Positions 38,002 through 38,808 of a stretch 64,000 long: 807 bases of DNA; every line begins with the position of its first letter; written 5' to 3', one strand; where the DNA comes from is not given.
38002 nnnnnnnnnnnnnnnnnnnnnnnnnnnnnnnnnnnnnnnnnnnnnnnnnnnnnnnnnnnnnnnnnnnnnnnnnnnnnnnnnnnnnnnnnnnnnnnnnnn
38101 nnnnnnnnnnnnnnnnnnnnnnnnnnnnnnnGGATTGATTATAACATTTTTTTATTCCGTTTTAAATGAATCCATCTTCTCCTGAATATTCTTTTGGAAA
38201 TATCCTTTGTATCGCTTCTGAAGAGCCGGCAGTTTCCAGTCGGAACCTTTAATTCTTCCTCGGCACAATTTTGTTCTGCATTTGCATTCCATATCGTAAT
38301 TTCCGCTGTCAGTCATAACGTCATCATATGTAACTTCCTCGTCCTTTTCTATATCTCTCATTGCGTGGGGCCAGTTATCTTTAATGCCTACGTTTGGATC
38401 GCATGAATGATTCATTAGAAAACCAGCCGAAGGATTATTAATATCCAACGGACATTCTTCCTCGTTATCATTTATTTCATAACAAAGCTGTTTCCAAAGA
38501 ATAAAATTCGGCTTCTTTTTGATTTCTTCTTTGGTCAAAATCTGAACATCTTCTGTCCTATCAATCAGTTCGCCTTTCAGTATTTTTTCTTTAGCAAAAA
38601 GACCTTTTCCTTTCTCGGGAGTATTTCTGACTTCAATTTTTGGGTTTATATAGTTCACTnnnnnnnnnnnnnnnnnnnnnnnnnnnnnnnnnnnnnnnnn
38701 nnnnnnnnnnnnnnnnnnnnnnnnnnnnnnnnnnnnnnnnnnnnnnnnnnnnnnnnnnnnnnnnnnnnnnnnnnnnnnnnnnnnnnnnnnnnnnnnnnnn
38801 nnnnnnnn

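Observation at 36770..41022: ECF sigma module controlling a beta-lactamase-family hydrolase, a SET-domain protein and a DUF5667/DUF5666-like pair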

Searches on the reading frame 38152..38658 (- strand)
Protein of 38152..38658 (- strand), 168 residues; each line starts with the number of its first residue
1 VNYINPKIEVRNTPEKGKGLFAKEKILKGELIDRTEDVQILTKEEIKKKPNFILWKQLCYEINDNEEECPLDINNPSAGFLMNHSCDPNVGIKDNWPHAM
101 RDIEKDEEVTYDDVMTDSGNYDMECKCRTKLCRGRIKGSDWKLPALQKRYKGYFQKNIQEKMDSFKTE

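Call 3: search_protein_families(library=pfam, proteins=[window:38152-38658:-], max_evalue=0.01)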
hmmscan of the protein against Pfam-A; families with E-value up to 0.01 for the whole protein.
window:38152-38658:- (168 aa): 1 family
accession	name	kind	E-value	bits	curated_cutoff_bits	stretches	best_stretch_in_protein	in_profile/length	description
PF00856.33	SET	-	2.9e-11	44.1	22.4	1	17-112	1-103/105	SET domain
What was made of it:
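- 38152..38658 (-): SET plus post-SET domain protein, 168 aa, with a GTG start. The catalytic Tyr is replaced by Asp113 (codon at 38322-38320). Pfam SET scores 2.9e-11 (call 3).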

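Call 4: search_protein_families(library=ncbifam, proteins=[window:38152-38658:-], max_evalue=0.01)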
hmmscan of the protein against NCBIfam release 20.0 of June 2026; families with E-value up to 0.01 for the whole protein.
window:38152-38658:- (168 aa): 0 families

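Call 7: find_homologous_proteins(query=window:38152-38658:-)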
Query window:38152-38658:- (168 aa): 98 proteins with E <= 0.001 among 125 candidates.
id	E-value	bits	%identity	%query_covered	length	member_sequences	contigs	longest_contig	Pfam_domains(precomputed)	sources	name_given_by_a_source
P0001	1.7e-111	388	100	100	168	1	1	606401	PF00856.34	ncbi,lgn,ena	-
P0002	6.5e-72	259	68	99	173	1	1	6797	PF00856.34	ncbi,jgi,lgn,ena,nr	ncbi:MAG TPA: SET domain-containing protein [Candidatus Paceibacterota bacterium]|nr:SET domain-cont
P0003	3.0e-70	254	66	99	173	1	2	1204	PF00856.34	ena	-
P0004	2.3e-69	251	66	99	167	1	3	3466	PF00856.34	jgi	jgi:hypothetical protein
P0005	1.5e-67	245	65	99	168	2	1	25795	PF00856.34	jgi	jgi:hypothetical protein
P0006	9.4e-67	242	63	99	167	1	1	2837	PF00856.34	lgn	-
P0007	1.1e-66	242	66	99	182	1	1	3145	PF00856.34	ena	-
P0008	2.6e-65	238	63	100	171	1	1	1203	PF00856.34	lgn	-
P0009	2.2e-64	235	62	99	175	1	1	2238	PF00856.34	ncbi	-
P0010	9.1e-64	233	63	99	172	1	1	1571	PF00856.34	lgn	-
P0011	2.0e-63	232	64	96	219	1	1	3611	PF00856.34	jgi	jgi:uncharacterized protein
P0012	2.5e-62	228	61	98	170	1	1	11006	PF00856.34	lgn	-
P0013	2.9e-61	225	62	96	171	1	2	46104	PF00856.34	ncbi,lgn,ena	-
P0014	8.3e-61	223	63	98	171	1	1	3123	PF00856.34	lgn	-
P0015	7.0e-57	210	62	95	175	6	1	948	PF00856.34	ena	-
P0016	8.4e-47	177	52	100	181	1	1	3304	PF00856.34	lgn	-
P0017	1.7e-46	176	54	97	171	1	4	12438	PF00856.34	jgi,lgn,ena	-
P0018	2.4e-43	166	49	99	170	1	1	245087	PF00856.34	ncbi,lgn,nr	ncbi:MAG: SET domain-containing protein [bacterium]|nr:SET domain-containing protein [bacterium]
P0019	3.2e-43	166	48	97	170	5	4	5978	PF00856.34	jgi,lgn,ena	-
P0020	4.7e-35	139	45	96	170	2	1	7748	PF00856.34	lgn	-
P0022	2.3e-26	111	41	98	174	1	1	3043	PF00856.34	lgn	-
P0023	2.8e-26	111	39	98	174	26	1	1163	PF00856.34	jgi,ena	-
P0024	1.7e-25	108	38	96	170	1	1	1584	PF00856.34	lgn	-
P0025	2.4e-25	108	39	95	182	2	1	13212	PF00856.34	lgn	-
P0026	4.8e-25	107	39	95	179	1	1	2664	PF00856.34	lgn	-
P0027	7.8e-25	106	40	95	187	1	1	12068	PF00856.34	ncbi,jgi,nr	ncbi:MAG: SET domain-containing protein-lysine N-methyltransferase [Deltaproteobacteria bacterium]|n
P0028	1.3e-24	105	38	95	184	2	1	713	PF00856.34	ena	-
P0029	1.4e-24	105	37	95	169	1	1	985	PF00856.34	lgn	-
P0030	3.0e-24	104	38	95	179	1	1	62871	PF00856.34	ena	-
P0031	4.1e-24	104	37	95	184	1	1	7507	PF00856.34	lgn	-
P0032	4.5e-24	103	39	95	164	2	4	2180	PF00856.34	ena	-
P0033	5.1e-24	103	41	95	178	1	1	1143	PF00856.34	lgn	-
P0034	6.0e-24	103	39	96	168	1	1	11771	PF00856.34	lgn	-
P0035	7.1e-24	103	37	95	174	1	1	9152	PF00856.34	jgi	jgi:uncharacterized protein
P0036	9.8e-24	102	38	95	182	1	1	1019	PF00856.34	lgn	-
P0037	1.1e-23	102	39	96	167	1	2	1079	PF00856.34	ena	-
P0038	1.2e-23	102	44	95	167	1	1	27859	PF00856.34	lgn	-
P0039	2.0e-23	101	41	96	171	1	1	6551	PF00856.34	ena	-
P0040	3.2e-23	101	38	95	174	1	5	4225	PF00856.34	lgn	-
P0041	3.6e-23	101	35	97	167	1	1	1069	PF00856.34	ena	-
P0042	1.7e-22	98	37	94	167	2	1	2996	PF00856.34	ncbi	-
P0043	3.0e-22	98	36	99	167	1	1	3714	PF00856.34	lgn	-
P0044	5.3e-22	97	42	99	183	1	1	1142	PF00856.34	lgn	-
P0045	6.7e-22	96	39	96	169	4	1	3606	PF00856.34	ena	-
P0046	7.3e-22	96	36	94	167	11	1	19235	PF00856.34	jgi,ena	-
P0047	7.3e-22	96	42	95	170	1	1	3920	PF00856.34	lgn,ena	-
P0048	9.1e-22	96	38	96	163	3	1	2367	PF00856.34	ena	-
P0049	3.0e-21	94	37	90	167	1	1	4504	PF00856.34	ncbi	-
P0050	4.1e-21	94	35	99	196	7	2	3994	PF00856.34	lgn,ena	-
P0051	4.7e-21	94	36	94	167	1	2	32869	PF00856.34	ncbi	-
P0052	5.8e-21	93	36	96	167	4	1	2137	PF00856.34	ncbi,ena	-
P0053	4.6e-20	90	34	94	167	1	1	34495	PF00856.34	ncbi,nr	ncbi:MAG: SET domain-containing protein [Gammaproteobacteria bacterium]|nr:SET domain-containing pro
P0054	1.8e-19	88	32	98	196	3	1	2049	PF00856.34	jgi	jgi:hypothetical protein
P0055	2.9e-19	88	36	98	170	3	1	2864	PF00856.34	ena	-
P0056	7.6e-19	86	32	96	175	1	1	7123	PF00856.34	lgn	-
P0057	1.4e-18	86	36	98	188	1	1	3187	PF00856.34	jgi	jgi:uncharacterized protein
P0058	2.2e-18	85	32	99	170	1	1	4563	PF00856.34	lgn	-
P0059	3.2e-18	84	38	99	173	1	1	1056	PF00856.34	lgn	-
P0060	5.6e-18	84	36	97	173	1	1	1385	PF00856.34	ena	-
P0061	1.6e-16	79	35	94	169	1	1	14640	PF00856.34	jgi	jgi:uncharacterized protein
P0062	3.4e-16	78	35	95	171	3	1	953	PF00856.34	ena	-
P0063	7.8e-16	77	35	90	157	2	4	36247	PF00856.34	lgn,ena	-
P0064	1.1e-14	73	36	90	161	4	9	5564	PF00856.34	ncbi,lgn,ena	-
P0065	3.8e-13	68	32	95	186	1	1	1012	PF00856.34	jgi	jgi:hypothetical protein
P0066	6.9e-12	64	37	80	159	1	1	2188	PF00856.34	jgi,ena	-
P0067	1.2e-11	63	38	79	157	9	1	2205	PF00856.34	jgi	-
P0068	5.5e-11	61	39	80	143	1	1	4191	PF00856.34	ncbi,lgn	-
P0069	7.3e-11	60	38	80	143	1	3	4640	PF00856.34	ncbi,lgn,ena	-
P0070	7.5e-11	60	38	80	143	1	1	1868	PF00856.34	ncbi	-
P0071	8.8e-11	60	38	80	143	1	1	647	PF00856.34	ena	-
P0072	9.6e-11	60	38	80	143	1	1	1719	PF00856.34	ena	-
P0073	2.2e-10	59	37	80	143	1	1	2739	PF00856.34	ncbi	-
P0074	4.2e-10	58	38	80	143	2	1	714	PF00856.34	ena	-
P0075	5.5e-10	58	35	78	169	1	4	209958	PF00856.34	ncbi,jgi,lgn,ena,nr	ncbi:SET domain-containing protein-lysine N-methyltransferase [Candidatus Woesearchaeota archaeon]|n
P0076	9.6e-10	57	38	82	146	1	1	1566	PF00856.34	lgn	-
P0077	1.1e-9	57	40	80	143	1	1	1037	PF00856.34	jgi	-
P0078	1.3e-9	56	33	95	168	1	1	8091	PF00856.34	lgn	-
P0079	1.3e-9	56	38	80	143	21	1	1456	PF00856.34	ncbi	-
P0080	2.8e-9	55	39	77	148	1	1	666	PF00856.34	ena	-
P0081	1.5e-8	53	36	78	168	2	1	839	PF00856.34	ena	-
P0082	1.7e-8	53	35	80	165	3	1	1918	PF00856.34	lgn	-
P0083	2.6e-8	52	33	77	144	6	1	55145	PF00856.34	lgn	-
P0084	1.2e-7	50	35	80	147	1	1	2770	PF00856.34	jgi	jgi:hypothetical protein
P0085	1.5e-7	50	35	81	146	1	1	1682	PF00856.34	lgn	-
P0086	1.8e-7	49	37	77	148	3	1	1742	PF00856.34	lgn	-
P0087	3.1e-7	49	38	77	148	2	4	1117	PF00856.34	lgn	-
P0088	4.5e-7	48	35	80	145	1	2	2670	PF00856.34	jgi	-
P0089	5.0e-7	48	35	77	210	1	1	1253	PF00856.34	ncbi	-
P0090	7.3e-7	47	34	80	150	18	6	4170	PF00856.34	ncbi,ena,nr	ncbi:MAG: hypothetical protein COU45_05980 [Nitrosopumilus sp. CG10_big_fil_rev_8_21_14_0_10_33_7]|n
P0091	8.7e-7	47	34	80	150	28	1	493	PF00856.34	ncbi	-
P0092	3.3e-6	45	37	71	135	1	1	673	PF00856.34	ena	-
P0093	3.0e-5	42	34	79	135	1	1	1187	PF00856.34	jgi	jgi:uncharacterized protein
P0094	6.6e-5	41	35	83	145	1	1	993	PF00856.34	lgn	-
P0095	1.4e-4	40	30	83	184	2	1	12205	PF00856.34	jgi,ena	-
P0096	2.2e-4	39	31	79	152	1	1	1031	PF00856.34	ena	-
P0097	2.5e-4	39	34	79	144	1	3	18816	PF00856.34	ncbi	-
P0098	5.4e-4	38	35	79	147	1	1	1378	PF00856.34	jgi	jgi:uncharacterized protein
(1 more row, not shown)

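Call 8: search_solved_structures(query=window:38152-38658:-, max_evalue=1, show_alignments=3)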
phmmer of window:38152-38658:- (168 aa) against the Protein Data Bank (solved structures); distinct sequences matched with E-value up to 1: 51.
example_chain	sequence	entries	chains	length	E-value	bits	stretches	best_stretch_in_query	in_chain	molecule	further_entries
7u5v_A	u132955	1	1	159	7.7e-08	35.9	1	9-134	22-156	Histone-lysine N-methyltransferase 2A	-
5f5e_A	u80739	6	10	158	9.8e-08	35.6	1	9-134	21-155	Histone-lysine N-methyltransferase 2A | Histone-lysine N-methyltransferase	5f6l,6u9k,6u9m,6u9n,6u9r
2w5y_A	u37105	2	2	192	1.6e-07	34.9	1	9-134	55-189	HISTONE-LYSINE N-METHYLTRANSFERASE HRX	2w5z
7w67_C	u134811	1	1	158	1.6e-07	34.8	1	9-134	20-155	Histone-lysine N-methyltransferase 2A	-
7w6a_C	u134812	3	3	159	1.7e-07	34.8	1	9-134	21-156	Histone-lysine N-methyltransferase 2A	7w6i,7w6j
6pwv_C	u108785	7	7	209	2.1e-07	34.5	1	9-134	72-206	Histone-lysine N-methyltransferase 2A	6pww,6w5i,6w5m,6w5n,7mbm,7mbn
6kiu_K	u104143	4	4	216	2.2e-07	34.4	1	9-134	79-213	Histone-lysine N-methyltransferase 2A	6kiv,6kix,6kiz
7ud5_K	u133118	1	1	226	2.5e-07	34.2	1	9-134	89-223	cDNA FLJ56846, highly similar to Zinc finger protein HRX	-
7bre_B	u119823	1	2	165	1.6e-05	28.4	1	13-134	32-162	Histone-lysine N-methyltransferase 2B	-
6zrb_A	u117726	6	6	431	0.00021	24.7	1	76-117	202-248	Histone-lysine N-methyltransferase SMYD3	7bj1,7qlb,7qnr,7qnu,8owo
5ex3_A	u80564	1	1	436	0.00025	24.4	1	76-117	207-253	Histone-lysine N-methyltransferase SMYD3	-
5ex0_A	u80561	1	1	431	0.00027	24.3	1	76-117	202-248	Histone-lysine N-methyltransferase SMYD3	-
5hi7_A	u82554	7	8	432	0.00028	24.3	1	76-117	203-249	Histone-lysine N-methyltransferase SMYD3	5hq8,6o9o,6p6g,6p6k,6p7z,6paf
3oxg_A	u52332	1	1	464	0.00029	24.3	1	76-117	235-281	SET and MYND domain-containing protein 3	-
3ru0_A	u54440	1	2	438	0.00029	24.2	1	76-117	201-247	SET and MYND domain-containing protein 3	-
9l4t_A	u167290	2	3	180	0.085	16.2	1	75-139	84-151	BurB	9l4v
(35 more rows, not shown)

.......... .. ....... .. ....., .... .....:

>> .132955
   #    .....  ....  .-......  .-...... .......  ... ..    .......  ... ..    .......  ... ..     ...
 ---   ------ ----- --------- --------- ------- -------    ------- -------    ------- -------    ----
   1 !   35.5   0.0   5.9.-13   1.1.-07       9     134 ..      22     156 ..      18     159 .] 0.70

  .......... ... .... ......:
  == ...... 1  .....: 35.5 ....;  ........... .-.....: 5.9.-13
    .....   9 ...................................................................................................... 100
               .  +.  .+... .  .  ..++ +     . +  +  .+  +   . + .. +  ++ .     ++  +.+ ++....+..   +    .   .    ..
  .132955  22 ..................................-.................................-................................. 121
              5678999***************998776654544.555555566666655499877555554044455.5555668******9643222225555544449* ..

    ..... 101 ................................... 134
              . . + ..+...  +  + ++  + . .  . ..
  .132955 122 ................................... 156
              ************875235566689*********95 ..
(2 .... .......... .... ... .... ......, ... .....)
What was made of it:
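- On SET-domain lysine methyltransferases (PF00856): The position aligns with the final Y of the MLL1 EELTYDY motif (call 8).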

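Call 11: find_related_loci(query=A1, collection=genome_contigs, flank=8000)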
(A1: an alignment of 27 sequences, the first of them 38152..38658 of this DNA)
Query A1 (168 aa) in genome_contigs; peptide patterns used: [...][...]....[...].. (x = any residue, [..] = any of these).
600 stretches matched a pattern (row limit reached: there are more); 515 encode a relative of the query (tblastn E <= 1e-3); the best 80 are kept; 80 distinct loci.
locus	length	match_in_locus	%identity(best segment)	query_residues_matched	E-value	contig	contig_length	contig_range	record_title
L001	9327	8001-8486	65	2-163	7e-68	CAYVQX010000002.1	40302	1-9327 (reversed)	MAG TPA_asm: uncultured Candidatus Saccharibacteria bacterium isolate SRP135725_co1_167 genome assembly, contig: NODE_91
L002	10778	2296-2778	40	2-166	1e-33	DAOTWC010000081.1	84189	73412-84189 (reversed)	MAG TPA_asm: Anaerolineae bacterium isolate H113_104 k137_893630, whole genome shotgun sequence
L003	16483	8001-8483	41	3-163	1e-32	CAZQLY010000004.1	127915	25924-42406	MAG TPA_asm: uncultured Gammaproteobacteria bacterium isolate SRP141376_co4_153 genome assembly, contig: NODE_160_length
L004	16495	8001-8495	35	1-166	3e-30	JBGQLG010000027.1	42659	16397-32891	MAG: Candidatus Methylomirabilia bacterium isolate OBJ2_061818_050_43 k141_3929921_length_42659_cov_26.6141, whole genom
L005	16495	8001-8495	38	2-168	8e-31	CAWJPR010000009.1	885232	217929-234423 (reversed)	MAG: uncultured Chloroflexia bacterium isolate MFD02979.bin.1.11 genome assembly, contig: contig_29205, whole genome sho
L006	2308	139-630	37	2-166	6e-30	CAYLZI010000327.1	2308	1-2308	MAG TPA_asm: uncultured Anaerolinea sp. isolate SRP257756_co1_92 genome assembly, contig: NODE_47363_length_2308_cov_7.5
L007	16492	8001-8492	35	1-165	1e-28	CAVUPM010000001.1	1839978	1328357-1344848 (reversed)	MAG: uncultured Candidatus Rokubacteria bacterium isolate MFD06229.bin.2.170 genome assembly, contig: contig_11623, whol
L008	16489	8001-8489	34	1-164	5e-29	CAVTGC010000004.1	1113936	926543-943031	MAG: uncultured Candidatus Rokubacteria bacterium isolate MFD09212.bin.1.136 genome assembly, contig: contig_20716, whol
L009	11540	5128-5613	37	1-162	7e-29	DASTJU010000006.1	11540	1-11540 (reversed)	MAG TPA_asm: Chthoniobacterales bacterium isolate SMAG_U1651 k141_994661, whole genome shotgun sequence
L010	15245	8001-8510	37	1-162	1e-28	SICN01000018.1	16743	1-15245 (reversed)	MAG: Candidatus Peribacteria bacterium isolate Baikal-deep-G206 BACOMB-C16504, whole genome shotgun sequence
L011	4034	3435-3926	34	2-167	6e-28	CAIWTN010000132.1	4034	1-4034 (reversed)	MAG: uncultured proteobacterium isolate Loclat_bin-10810 genome assembly, contig: bin-10810:132/252, whole genome shotgu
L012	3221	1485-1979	36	1-166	4e-28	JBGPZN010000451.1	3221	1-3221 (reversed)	MAG: Candidatus Methylomirabilia bacterium isolate OBJ1_062018_070_24 k141_546430_length_3221_cov_22.5075, whole genome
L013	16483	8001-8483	34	1-162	2e-27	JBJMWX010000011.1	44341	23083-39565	MAG: Chthoniobacterales bacterium isolate H3_16_all_fractions_metab_conc_77_60_0 k255_960460, whole genome shotgun seque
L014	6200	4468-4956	35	1-164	2e-27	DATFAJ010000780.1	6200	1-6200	MAG TPA_asm: Candidatus Methylomirabilota bacterium isolate SMAG_U8498 k141_231420, whole genome shotgun sequence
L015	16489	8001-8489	36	1-164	3e-27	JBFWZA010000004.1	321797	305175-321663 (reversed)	MAG: Pseudomonadales bacterium isolate CA_2019_TPBS_177 NODE_266_length_321797_cov_10.232536_TPBS, whole genome shotgun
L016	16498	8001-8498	33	1-167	6e-27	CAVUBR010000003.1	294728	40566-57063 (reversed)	MAG: Terriglobia bacterium isolate MFD05705.bin.1.162 genome assembly, contig: contig_19268, whole genome shotgun sequen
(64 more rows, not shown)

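Call 13: find_encoding_contigs(protein=P0005, flank=6000, max_places=3)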
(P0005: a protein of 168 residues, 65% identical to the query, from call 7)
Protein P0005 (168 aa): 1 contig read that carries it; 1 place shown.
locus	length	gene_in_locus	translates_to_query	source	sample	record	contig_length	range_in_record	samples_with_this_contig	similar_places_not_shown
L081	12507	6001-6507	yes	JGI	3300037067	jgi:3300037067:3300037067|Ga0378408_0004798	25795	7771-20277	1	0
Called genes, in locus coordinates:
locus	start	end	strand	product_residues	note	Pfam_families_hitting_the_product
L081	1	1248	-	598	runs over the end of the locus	PF02366:PMT, PF13231:PMT_2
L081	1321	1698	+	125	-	-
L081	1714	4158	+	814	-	PF26449:DUF8128, PF01935:DUF87 (faint), PF10412:TrwB_AAD_bind (faint)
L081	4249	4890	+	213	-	PF04138:GtrA_DPMS_TM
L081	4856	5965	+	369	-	PF05496:RuvB_N (weak), PF13177:DNA_pol3_delta2, PF13191:AAA_16, PF00004:AAA, PF07728:AAA_5 (weak), PF13401:AAA_22, PF22608:DNAX_ATPase_lid, PF12169:DNA_pol3_gamma3, +1 more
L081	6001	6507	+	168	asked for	PF00856:SET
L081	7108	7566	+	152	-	PF03073:TspO_MBR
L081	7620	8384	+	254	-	PF01145:Band_7, PF13421:Band_7_1 (weak)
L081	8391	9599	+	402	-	PF00579:tRNA-synt_1b, PF22421:SYY_C-terminal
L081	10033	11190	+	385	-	-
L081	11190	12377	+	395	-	PF00232:Glyco_hydro_1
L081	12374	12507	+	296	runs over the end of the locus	PF00892:EamA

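Call 14: find_encoding_contigs(protein=P0013, flank=6000, max_places=3)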
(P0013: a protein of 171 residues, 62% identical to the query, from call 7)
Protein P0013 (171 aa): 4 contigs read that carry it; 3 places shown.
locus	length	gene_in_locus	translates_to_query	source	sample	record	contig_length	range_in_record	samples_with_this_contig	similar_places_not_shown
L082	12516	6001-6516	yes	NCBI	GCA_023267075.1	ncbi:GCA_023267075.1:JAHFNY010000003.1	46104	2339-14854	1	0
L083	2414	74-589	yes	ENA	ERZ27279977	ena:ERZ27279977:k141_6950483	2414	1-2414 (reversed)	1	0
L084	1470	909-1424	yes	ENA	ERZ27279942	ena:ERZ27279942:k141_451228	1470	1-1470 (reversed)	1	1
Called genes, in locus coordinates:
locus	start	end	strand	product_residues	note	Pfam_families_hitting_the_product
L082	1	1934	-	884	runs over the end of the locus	-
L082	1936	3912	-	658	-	-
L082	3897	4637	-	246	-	-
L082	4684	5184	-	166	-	PF02643:DUF192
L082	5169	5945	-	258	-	PF00398:RrnaAD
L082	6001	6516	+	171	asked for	PF00856:SET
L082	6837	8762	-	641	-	PF00580:UvrD-helicase, PF13245:AAA_19, PF13604:AAA_30 (faint), PF01443:Viral_helicase1 (faint), PF13087:AAA_12 (faint), PF13361:UvrD_C, PF13538:UvrD_C_2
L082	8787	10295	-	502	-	-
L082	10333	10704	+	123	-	-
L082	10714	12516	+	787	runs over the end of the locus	PF26449:DUF8128, PF01935:DUF87 (weak), PF10412:TrwB_AAD_bind (faint)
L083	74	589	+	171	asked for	PF00856:SET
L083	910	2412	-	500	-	?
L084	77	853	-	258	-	PF00398:RrnaAD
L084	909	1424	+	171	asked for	PF00856:SET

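Call 15: find_encoding_contigs(protein=P0002, flank=6000, max_places=3)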
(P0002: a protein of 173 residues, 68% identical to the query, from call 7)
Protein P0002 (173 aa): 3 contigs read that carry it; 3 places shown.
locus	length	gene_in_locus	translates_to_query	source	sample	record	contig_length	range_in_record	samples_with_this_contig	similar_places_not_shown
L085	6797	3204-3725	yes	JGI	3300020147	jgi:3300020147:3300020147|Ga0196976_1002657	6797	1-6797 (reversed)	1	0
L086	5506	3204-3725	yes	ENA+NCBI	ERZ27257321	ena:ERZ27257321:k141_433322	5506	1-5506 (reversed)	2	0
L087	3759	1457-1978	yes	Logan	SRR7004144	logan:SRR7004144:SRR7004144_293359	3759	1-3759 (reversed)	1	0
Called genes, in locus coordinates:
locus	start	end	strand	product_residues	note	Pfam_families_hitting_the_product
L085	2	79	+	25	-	?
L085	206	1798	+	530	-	PF01564:Spermine_synth (weak)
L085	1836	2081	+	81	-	-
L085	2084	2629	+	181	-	PF07963:N_methyl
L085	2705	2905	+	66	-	-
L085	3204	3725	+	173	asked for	PF00856:SET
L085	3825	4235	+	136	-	PF06610:AlaE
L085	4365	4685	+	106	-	PF00581:Rhodanese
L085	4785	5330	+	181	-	-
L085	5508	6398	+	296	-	PF01368:DHH (weak), PF02272:DHHA1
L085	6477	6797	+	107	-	?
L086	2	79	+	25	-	?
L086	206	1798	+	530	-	PF01564:Spermine_synth (weak)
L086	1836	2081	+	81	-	-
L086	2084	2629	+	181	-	PF07963:N_methyl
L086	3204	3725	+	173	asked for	PF00856:SET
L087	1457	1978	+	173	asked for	PF00856:SET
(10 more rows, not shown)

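Call 47: predict_structure(alignment_id=A1)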
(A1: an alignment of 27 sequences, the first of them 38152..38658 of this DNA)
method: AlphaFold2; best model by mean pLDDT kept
length: 168 residues; sequences in the alignment: 27
mean_pLDDT: 94.6   pTM: 0.86
mean pLDDT of the five models: 94.6, 93.9, 93.1, 91.5, 90.8
residues with pLDDT >= 90: 149; 70-90: 18; 50-70: 1; < 50: 0
segments of 3 or more residues with pLDDT < 50: none
pLDDT, mean of each block of 10 residues (from residue 1): 94 91 98 94 96 91 94 93 97 96 98 94 94 96 97 96 86
secondary structure, 60 per line:
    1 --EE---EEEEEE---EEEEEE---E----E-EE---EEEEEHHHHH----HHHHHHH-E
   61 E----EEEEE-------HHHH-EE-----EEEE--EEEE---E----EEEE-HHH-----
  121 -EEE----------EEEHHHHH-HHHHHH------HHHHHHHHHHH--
elements in order: E8-13 E17-22 E38-42 H43-47 H52-58 E66-70 H78-81 E90-93 E96-99 E108-111 E122-124 E135-137 H138-142 H144-149 H156-166
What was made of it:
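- The AlphaFold2 model is confident, with pLDDT 94.6 (call 47).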

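Call 49: fold_search(model_id=the predicted structure, library=pdb)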
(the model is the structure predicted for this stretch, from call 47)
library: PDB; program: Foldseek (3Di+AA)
matches with E <= 10: 512; with E <= 0.001: 305
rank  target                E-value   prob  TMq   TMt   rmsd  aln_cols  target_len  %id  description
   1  7w67_C                7.2e-08  1.00  0.54  0.57   5.4       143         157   27  The crystal structure of MLL1 (N3861I/Q3867L/C3882SS)-RBBP5-ASH2L in complex with H3K4me0 peptide (released 2022-09-07)
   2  2w5y                  7.7e-08  1.00  0.51  0.51   5.3       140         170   28  Binary Complex of the Mixed Lineage Leukaemia (MLL1) SET Domain with the cofactor product S-Adenosylhomocysteine. (released 2009-02-10)
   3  6u9m_A                9.8e-08  1.00  0.54  0.61   4.9       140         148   29  MLL1 SET N3861I/Q3867L bound to inhibitor 16 (TC-5109) (released 2020-07-01)
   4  6u9n_B                1.2e-07  1.00  0.54  0.61   4.8       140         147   29  MLL1 SET N3861I/Q3867L bound to inhibitor 14 (TC-5139) (released 2020-07-01)
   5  2w5z_A                1.2e-07  1.00  0.52  0.49   5.3       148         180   26  Ternary Complex of the Mixed Lineage Leukaemia (MLL1) SET Domain with the cofactor product S-Adenosylhomocysteine and  (released 2009-02-10)
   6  6kqq_B                1.3e-07  1.00  0.58  0.45   4.4       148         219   22  NSD1 SET domain in complex with BT3 and SAM (released 2020-09-02)
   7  6kqq_A                1.8e-07  1.00  0.61  0.47   4.3       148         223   21  NSD1 SET domain in complex with BT3 and SAM (released 2020-09-02)
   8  6u9k_A                1.9e-07  1.00  0.55  0.61   5.0       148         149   28  MLL1 SET N3861I/Q3867L bound to inhibitor 18 (TC-5153) (released 2020-07-01)
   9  6w5i_C                2.4e-07  1.00  0.52  0.57   5.1       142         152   29  Cryo-EM structure of MLL1 in complex with RbBP5, WDR5, SET1, and ASH2L bound to the nucleosome (Class01) (released 2021-03-31)
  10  5upd                  2.5e-07  1.00  0.59  0.48   3.2       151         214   24  Methyltransferase domain of human Wolf-Hirschhorn Syndrome Candidate 1-Like protein 1 (WHSC1L1) (released 2017-02-15)
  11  7w6a_C                2.5e-07  1.00  0.54  0.57   5.7       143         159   27  Crystal structure of the MLL1 (N3861I/Q3867L/C3882SS)-RBBP5-ASH2L complex (released 2022-09-07)
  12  6u9k_B                2.7e-07  1.00  0.54  0.60   5.2       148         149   27  MLL1 SET N3861I/Q3867L bound to inhibitor 18 (TC-5153) (released 2020-07-01)
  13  5f5e                  2.9e-07  1.00  0.53  0.60   5.1       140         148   29  The Crystal Structure of MLL1 SET domain with N3816I/Q3867L mutation (released 2016-02-24)
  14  5lt6_A                3.1e-07  1.00  0.56  0.42   4.5       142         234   22  Structure of the Epigenetic Oncogene MMSET and inhibition by N-Alkyl Sinefungin Derivatives (released 2016-10-05)
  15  4z4p                  3.2e-07  1.00  0.56  0.58   5.0       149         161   21  Structure of the MLL4 SET Domain (released 2015-09-09)
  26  9l4v                  9.5e-07  1.00  0.61  0.64   2.4       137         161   23  The crystal structure of BurB-SMM-SAM complex (released 2025-08-20)
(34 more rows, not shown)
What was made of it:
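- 38152..38658 (-): The AlphaFold2 model has pLDDT 94.6, and Foldseek matches MLL1, NSD, ASH1L and BurB (calls 47, 49).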
